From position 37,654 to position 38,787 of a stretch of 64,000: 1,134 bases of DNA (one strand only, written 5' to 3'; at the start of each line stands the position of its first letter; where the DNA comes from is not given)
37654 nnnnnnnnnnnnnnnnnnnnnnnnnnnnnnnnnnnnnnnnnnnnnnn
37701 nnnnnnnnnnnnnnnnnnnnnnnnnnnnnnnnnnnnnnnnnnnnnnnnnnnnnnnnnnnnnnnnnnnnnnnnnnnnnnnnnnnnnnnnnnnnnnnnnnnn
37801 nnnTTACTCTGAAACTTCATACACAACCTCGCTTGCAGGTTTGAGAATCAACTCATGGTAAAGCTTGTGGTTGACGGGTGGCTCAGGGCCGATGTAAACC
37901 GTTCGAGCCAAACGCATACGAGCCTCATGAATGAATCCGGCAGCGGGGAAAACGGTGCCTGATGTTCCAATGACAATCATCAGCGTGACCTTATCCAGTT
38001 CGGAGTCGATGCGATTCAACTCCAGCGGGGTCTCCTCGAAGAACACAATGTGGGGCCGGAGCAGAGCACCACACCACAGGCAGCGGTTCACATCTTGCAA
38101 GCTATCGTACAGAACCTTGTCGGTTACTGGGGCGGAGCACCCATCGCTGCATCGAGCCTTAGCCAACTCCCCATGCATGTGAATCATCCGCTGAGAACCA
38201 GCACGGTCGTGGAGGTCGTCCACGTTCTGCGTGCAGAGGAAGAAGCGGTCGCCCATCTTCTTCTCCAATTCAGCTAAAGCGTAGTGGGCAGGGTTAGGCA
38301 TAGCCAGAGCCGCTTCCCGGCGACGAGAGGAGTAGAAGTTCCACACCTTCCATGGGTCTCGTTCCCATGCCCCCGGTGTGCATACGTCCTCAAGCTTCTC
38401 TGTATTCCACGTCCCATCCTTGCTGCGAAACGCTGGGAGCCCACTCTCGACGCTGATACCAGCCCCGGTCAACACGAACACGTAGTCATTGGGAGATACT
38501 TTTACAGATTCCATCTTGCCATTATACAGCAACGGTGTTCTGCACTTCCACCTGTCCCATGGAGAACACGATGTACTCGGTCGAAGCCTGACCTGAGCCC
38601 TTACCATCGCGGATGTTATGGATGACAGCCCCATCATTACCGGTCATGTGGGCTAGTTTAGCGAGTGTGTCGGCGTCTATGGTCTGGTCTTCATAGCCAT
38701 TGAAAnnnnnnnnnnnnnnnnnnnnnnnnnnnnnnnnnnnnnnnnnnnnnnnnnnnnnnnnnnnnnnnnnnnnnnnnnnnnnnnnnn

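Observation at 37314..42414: NAD+-centred accessory cluster: sirtuin + standalone ART-fold proteins flanking the polyvalent operon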

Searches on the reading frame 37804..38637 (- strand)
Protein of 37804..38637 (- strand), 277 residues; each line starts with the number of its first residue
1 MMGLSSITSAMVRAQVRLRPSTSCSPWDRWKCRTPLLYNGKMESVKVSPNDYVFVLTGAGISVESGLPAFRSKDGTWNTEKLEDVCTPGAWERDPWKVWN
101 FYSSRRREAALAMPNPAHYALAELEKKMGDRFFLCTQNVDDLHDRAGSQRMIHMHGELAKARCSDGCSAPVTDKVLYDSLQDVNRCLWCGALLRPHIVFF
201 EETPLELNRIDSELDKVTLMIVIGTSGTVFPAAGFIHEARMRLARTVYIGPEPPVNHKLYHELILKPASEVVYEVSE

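Call 3: search_protein_families(library=pfam, proteins=[window:37804-38637:-], max_evalue=0.1)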
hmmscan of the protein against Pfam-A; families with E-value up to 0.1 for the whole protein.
window:37804-38637:- (277 aa): 1 family
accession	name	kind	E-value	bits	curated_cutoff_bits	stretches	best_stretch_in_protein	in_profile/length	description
PF02146.23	SIR2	-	1.1e-44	152.9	24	1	58-231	1-180/180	Sir2 family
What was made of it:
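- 37804..38514 (-): CobB/SIRT5-class (class III) sirtuin, 236 aa. All NAD+ motifs are present, plus catalytic His114 (codon 38173-38175), the Y61-x-x-R64 acyl-pocket motif and four Zn-binding Cys. Pfam SIR2 1.1e-44 (call 3).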

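Call 4: search_protein_families(library=phrogs, proteins=[window:37804-38637:-], max_evalue=0.01)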
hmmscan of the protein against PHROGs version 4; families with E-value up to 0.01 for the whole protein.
window:37804-38637:- (277 aa): 1 family
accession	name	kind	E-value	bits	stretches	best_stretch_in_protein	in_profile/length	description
phrog_2162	-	DNA, RNA and nucleotide metabolism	8.4e-42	144.3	1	49-250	9-226/277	Sir2 (NAD-dependent deacetylase)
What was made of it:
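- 37804..38514 (-): PHROG 2162 (call 4).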

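Call 6: search_protein_families(library=ncbifam, proteins=[window:37804-38637:-], max_evalue=0.1)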
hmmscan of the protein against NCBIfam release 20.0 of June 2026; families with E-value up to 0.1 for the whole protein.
window:37804-38637:- (277 aa): 8 families
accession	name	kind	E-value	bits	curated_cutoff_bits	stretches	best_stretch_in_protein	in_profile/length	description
NF001755.0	PRK00481.1-5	equivalog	2.7e-70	236.5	318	1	32-274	23-264/278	Sir2 family NAD+-dependent deacetylase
NF001753.0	PRK00481.1-3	subfamily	8.4e-59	198.6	243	1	50-275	13-243/252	NAD-dependent protein deacylase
NF040867.1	prot_deacyl_CobB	equivalog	6.5e-56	189.3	320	1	50-275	10-238/242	NAD-dependent protein deacetylase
NF001752.0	PRK00481.1-1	equivalog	3.4e-37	128.3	221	1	50-240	14-206/242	NAD-dependent protein deacylase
NF001754.0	PRK00481.1-4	equivalog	3.1e-36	124.7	252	1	50-275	15-240/244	NAD-dependent protein deacylase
NF010736.0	PRK14138.1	equivalog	2.1e-31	109.1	395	1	52-245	13-207/244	NAD-dependent deacetylase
NF003738.0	PRK05333.1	equivalog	3.7e-31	108.1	305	2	49-169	25-143/295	NAD-dependent protein deacetylase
NF011453.0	PRK14873.1-3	equivalog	0.08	11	812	0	160-195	396-426/653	primosome assembly protein PriA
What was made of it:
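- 37804..38514 (-): NCBIfam CobB models hit, but below their cutoffs (call 6).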

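Call 24: search_solved_structures(query=window:37804-38514:-, max_evalue=1e-10, show_alignments=2)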
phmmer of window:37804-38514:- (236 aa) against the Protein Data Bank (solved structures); distinct sequences matched with E-value up to 1e-10: 87 (the best 60 are shown).
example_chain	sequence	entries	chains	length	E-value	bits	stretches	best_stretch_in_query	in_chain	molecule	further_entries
6rxj_A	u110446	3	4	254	1.2e-59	204.6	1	7-234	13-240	NAD-dependent protein deacylase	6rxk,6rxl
1s5p_A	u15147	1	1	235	4.3e-59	202.8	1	12-234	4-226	NAD-dependent deacetylase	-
6rxm_A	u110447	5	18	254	1.6e-58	201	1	7-234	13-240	NAD-dependent protein deacylase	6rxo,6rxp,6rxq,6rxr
6rxs_A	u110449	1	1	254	3.9e-57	196.4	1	7-234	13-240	NAD-dependent protein deacylase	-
4twi_A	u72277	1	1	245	5.6e-46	159.9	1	6-212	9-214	NAD-dependent protein deacylase 1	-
1m2g_A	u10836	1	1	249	5.9e-46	159.8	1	6-212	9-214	Silent Information Regulator 2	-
1ici_A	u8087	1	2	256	6.5e-46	159.7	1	6-212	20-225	TRANSCRIPTIONAL REGULATORY PROTEIN, SIR2 FAMILY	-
1m2h_A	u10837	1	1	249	1.6e-45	158.4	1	6-212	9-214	Silent Information Regulator 2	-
1m2j_A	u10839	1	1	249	5.6e-45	156.6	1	6-212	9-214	Silent Information Regulator 2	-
1m2k_A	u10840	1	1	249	7.1e-45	156.3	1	6-212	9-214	Silent Information Regulator 2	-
1m2n_A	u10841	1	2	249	4e-43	150.6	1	6-212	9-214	Silent Information Regulator 2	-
6enx_A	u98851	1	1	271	2.6e-41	144.6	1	11-201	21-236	NAD-dependent protein deacylase sirtuin-5, mitochondrial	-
4utn_A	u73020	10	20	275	2.7e-41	144.6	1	11-124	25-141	NAD-DEPENDENT PROTEIN DEACYLASE SIRTUIN-5, MITOCHONDRIAL | SIRTUIN 5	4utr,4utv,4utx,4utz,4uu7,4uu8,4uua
6eo0_A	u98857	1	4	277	2.8e-41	144.5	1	11-124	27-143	NAD-dependent protein deacylase sirtuin-5, mitochondrial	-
6fky_A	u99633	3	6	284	3e-41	144.4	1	11-124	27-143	NAD-dependent protein deacylase sirtuin-5, mitochondrial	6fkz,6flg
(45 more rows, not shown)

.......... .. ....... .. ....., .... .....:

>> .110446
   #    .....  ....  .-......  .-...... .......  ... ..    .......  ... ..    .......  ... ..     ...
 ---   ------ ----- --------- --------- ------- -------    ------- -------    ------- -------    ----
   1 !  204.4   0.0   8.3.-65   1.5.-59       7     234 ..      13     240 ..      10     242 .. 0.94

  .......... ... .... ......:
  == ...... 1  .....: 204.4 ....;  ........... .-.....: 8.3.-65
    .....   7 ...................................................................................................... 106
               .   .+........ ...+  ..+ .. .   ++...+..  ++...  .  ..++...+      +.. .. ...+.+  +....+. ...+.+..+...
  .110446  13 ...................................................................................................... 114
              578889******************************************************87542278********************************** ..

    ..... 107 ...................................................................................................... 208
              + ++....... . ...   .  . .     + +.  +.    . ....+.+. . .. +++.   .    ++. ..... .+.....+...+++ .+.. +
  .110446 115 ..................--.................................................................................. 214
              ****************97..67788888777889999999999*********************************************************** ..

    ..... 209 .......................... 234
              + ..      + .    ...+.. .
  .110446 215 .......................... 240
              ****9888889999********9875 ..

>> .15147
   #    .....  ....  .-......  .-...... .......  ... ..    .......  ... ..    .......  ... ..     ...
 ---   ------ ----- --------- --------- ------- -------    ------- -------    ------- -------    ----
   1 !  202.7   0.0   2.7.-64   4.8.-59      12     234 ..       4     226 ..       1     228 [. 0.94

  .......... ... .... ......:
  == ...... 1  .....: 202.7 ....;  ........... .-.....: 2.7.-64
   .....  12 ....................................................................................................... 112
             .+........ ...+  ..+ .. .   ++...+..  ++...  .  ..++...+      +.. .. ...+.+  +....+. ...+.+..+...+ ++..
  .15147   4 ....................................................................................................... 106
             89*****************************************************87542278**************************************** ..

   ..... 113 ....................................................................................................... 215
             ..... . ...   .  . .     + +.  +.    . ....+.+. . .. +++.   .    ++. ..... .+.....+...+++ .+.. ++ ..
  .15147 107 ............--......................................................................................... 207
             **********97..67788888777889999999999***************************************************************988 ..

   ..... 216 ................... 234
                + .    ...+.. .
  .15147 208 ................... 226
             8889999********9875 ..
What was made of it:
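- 37804..38514 (-): PDB CobB at 1e-59 with alignment (call 24).
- Checked: Pfam SIR2 gives 152.9 bits against a cutoff of 24 (call 3). phmmer against E. coli CobB structures 1s5p/6rxj gives E about 1e-59 (call 24).
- CobB-type sirtuins are protein lysine deacylases (established knowledge, supported by call 24).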

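Call 25: search_dna_similar(query=window:37804-38514:-, collection=phages, mode=protein, max_rows=25)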
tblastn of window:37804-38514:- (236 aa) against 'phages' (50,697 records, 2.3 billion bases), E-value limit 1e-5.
Records with a match: 1011; places in all: 1011; records where one place covers at least 80% of the query: 366.
Best place of each record, by identity: <60% 1011.
By first word of the organism name: Escherichia 373; Salmonella 275; Klebsiella 131; Vibrio 50; Bacteriophage 30; Campylobacter 25; Erwinia 15; Streptomyces 14; Phage 14; Bacillus 10; and 27 more.
By host as written in the record: - 149; Escherichia coli 116; Klebsiella pneumoniae 43; Salmonella enterica subsp. enterica serovar Enteritidis PT1 35; Escherichia coli K-12 33; Escherichia coli K-12 MG1655 30; Salmonella sp. 26; Salmonella enterica subsp. enterica serovar Enteritidis 24; and 247 more.
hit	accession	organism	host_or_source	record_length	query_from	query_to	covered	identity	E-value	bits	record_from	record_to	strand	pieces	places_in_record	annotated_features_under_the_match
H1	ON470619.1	Escherichia phage vB_EcoS-813R8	Escherichia coli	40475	12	236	95%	48.0%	5e-57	200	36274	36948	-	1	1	NAD-dependent protein deacetylase of SIR2 family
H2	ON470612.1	Escherichia phage vB_EcoS-640R1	Escherichia coli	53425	12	236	95%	48.0%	5e-57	200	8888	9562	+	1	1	NAD-dependent protein deacetylase of SIR2 family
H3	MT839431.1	Bacteriophage sp.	human fecal samples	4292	12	236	95%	39.9%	7e-37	142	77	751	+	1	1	record has no annotation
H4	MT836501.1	Bacteriophage sp.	human fecal samples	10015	12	231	93%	37.7%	2e-42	158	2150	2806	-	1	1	record has no annotation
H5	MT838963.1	Bacteriophage sp.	human fecal samples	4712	7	199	82%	42.5%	3e-36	140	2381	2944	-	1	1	record has no annotation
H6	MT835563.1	Bacteriophage sp.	human fecal samples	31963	1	233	99%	34.0%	2e-26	112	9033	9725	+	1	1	record has no annotation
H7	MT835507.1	Bacteriophage sp.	human fecal samples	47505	1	208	88%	36.5%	4e-29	120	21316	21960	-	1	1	record has no annotation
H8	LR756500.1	uncultured phage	metagenomic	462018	12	233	94%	33.8%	2e-27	115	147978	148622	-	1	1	record has no annotation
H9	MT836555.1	Bacteriophage sp.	human fecal samples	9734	6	231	96%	32.3%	4e-23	102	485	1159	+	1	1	record has no annotation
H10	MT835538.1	Bacteriophage sp.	human fecal samples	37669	12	231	93%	33.2%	1e-17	87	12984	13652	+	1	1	record has no annotation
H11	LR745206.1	uncultured phage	metagenomic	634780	12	191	76%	40.2%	2e-33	132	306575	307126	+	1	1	record has no annotation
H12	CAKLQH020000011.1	Acinetobacter phage MD-2021a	not known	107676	12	211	85%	36.1%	5e-32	128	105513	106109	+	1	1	cobB: NAD-dependent deacetylase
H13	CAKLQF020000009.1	Acinetobacter phage MD-2021a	not known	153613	12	211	85%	36.1%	5e-32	128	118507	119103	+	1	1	cobB: NAD-dependent deacetylase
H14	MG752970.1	Ralstonia phage RsoM2USA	Ralstonia solanacearum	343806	11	194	78%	39.2%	7e-30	122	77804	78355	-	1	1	hypothetical protein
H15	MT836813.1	Bacteriophage sp.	human fecal samples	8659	6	234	97%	31.2%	1e-23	104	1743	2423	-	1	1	record has no annotation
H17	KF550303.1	Escherichia phage 4MG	Escherichia coli K-12 subsr. MG1655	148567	12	232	94%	31.3%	6e-18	88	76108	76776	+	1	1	putative Sir2-like protein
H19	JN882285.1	Cronobacter phage vB_CsaM_GAP32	Cronobacter sakazakii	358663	16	236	94%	31.1%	4e-20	94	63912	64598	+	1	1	putative Sir2-like protein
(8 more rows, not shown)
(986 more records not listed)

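Call 62: search_protein_families(library=padloc, proteins=[window:37804-38514:-], max_evalue=0.01)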
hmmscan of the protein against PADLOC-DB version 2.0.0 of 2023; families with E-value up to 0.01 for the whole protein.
window:37804-38514:- (236 aa): 0 families

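Call 82: get_annotated_region(hit=H17, flank=4000)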
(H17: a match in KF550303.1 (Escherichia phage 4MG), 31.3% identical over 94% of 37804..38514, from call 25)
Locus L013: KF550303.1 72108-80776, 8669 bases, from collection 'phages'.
description: Enterobacteria phage 4MG, complete genome.
organism: Escherichia phage 4MG (NCBI taxid 1391428)
taxonomy: Viruses; Duplodnaviria; Heunggongvirae; Uroviricota; Caudoviricetes; Vequintavirinae; Seunavirus; Seunavirus 4MG
host: Escherichia coli K-12 subsr. MG1655; source: -; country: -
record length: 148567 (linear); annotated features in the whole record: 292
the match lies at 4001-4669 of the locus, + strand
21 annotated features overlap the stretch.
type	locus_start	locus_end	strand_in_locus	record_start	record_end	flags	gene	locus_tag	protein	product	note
CDS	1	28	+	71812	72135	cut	-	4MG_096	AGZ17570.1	hyphothetical protein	-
CDS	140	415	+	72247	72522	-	-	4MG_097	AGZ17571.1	hyphothetical protein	-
CDS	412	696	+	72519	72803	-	-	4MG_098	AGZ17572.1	putative transposase-like protein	-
CDS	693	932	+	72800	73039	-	-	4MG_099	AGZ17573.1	hyphothetical protein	-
CDS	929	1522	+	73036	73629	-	-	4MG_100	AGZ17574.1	putative phosphoesterase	-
CDS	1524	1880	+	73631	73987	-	-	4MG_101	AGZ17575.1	hyphothetical protein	-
CDS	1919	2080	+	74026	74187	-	-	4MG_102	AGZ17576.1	hyphothetical protein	-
CDS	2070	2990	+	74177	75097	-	-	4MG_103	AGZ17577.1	putative RNA ligase 1/tail attachment protein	-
CDS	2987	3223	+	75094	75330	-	-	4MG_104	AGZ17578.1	hyphothetical protein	-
CDS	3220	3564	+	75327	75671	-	-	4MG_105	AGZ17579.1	hyphothetical protein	-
CDS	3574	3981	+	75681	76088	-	-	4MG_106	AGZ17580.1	AAA domain-containing protein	-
CDS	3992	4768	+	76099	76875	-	-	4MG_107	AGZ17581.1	putative Sir2-like protein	-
CDS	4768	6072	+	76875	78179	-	-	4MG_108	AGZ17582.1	ATP-dependent DNA ligase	-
CDS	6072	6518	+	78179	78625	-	-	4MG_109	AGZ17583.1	hyphothetical protein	-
CDS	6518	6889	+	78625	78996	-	-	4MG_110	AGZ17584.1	putative membrane protein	-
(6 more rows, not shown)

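Call 83: get_annotated_region(hit=H19, flank=4000)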
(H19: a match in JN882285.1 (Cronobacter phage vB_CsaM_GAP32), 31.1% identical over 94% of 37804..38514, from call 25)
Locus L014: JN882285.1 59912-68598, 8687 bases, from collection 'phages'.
description: Cronobacter phage vB_CsaM_GAP32, complete genome.
organism: Cronobacter phage vB_CsaM_GAP32 (NCBI taxid 1141136)
taxonomy: Viruses; Duplodnaviria; Heunggongvirae; Uroviricota; Caudoviricetes; Mimasvirus; Mimasvirus GAP32
host: Cronobacter sakazakii; source: -; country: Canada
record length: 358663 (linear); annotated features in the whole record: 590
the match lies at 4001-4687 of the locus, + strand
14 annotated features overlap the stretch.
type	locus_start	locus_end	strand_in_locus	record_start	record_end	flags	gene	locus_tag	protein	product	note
CDS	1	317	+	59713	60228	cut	-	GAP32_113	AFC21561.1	hypothetical protein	-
CDS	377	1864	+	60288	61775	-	-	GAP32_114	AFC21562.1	nicotinamide phosphoribosyltransferase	similar to YP_438032.1 putative nicotinate phosphoribosyltransferase [Hahella chejuensis KCTC 2396]; PB002198 ...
CDS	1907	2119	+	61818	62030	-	-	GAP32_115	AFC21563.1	putative membrane protein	2 transmembrane domains shown using TMHMM 2.0 and Phobius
CDS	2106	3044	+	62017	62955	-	-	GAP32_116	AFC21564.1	hypothetical protein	similar to NP_944069.1 hypothetical protein Aeh1p191 [Aeromonas phage Aeh1]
CDS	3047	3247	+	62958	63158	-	-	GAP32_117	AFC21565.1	putative membrane protein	2 transmembrane domains shown using TMHMM 2.0 and Phobius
CDS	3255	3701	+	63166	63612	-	-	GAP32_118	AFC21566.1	hypothetical protein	similar to YP_418159.1 hypothetical protein PPEV_gp126 [Pseudomonas phage EL]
CDS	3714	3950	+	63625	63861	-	-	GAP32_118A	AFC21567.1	hypothetical protein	similar to NP_891661.1 hypothetical protein RB49p090 [Enterobacteria phage RB49]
CDS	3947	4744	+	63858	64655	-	-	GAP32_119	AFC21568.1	putative Sir2-like protein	similar to YP_006930.1 putative Sir2-like protein [Enterobacteria phage T5]; PF02146.1 SIR2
CDS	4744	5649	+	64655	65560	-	-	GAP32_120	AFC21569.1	hypothetical protein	similar to YP_001194957.1 hypothetical protein Fjoh_2611 [Flavobacterium johnsoniae UW101]; PF00293.1 NUDIX; PB001179 ...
CDS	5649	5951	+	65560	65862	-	-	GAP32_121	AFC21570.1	hypothetical protein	-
CDS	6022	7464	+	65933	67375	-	-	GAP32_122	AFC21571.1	PhoH family protein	similar to YP_003555102.1 PhoH family protein [Shewanella violacea DSS12]; PF02562.10 PhoH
CDS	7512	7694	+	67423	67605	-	-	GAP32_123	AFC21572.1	hypothetical protein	-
CDS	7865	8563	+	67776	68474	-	-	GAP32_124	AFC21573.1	hypothetical protein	-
CDS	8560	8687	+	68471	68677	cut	-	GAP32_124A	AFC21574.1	putative membrane protein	2 transmembrane domains shown using TMHMM 2.0 and Phobius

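Call 84: get_annotated_region(hit=H1, flank=3000)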
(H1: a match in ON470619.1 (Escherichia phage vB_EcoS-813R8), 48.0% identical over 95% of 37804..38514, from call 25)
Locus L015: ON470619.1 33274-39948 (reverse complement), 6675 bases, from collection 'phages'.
description: Escherichia phage vB_EcoS-813R8, partial genome.
organism: Escherichia phage vB_EcoS-813R8 (NCBI taxid 2946124)
taxonomy: Viruses; Duplodnaviria; Heunggongvirae; Uroviricota; Caudoviricetes
host: Escherichia coli; source: -; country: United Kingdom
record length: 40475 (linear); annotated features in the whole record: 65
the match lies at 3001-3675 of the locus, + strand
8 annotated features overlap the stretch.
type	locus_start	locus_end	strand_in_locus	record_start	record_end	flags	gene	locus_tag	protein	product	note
CDS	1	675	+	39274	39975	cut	-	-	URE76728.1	lipoprotein-releasing system ATP-binding protein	Lipoprotein-releasing system ATP-binding protein LolD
CDS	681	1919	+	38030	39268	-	-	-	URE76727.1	lipoprotein releasing system transmembrane protein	Lipoprotein releasing system transmembrane protein LolE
CDS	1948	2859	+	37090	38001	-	-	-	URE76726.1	N-acetyl-D-glucosamine kinase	-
CDS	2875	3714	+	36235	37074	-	-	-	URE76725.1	NAD-dependent protein deacetylase of SIR2 family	-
CDS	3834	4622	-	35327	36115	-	-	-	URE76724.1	inner membrane protein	Inner membrane protein YcfZ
CDS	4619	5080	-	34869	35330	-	-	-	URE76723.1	inner membrane protein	Inner membrane protein YmfA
CDS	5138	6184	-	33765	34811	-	-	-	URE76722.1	spermidine/putrescine import ABC transporter substrate-binding protein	Spermidine/putrescine import ABC transporter substrate-binding protein PotD (TC 3.A.1.11.1)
CDS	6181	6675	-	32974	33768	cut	-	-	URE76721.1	spermidine/putrescine import ABC transporter permease protein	Spermidine/putrescine import ABC transporter permease protein PotC (TC 3.A.1.11.1)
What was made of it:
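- Tried and rejected: The best 'phage' sirtuin hit, vB_EcoS-813R8, is the E. coli chromosomal lolDE-nagK-cobB-potD segment (call 84).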
